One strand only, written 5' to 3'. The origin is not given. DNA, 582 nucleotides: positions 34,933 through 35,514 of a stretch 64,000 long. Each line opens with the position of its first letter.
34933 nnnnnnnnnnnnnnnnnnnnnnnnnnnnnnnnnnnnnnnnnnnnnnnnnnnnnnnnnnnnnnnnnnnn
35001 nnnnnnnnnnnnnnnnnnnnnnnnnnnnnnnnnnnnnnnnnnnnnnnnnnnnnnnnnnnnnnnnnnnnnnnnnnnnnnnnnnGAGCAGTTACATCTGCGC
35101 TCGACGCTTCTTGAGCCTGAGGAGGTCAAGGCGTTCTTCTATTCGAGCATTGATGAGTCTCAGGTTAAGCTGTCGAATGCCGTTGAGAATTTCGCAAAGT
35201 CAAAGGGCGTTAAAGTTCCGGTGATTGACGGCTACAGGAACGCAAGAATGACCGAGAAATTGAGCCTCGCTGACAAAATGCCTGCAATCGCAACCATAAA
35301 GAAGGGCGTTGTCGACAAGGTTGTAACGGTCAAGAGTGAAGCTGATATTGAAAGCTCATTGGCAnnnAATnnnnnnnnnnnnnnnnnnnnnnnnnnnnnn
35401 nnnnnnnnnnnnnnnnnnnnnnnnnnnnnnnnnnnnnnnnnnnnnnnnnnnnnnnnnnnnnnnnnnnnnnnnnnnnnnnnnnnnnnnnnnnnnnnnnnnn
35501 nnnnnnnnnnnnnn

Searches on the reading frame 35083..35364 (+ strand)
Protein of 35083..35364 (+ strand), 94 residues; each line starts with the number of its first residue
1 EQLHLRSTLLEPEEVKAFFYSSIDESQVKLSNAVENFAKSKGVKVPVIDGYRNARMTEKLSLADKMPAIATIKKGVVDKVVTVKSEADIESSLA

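Call 88: search_protein_families(library=pfam, proteins=[window:35083-35364:+], max_evalue=0.01)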
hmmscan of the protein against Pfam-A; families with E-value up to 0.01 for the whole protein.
window:35083-35364:+ (94 aa): 0 families
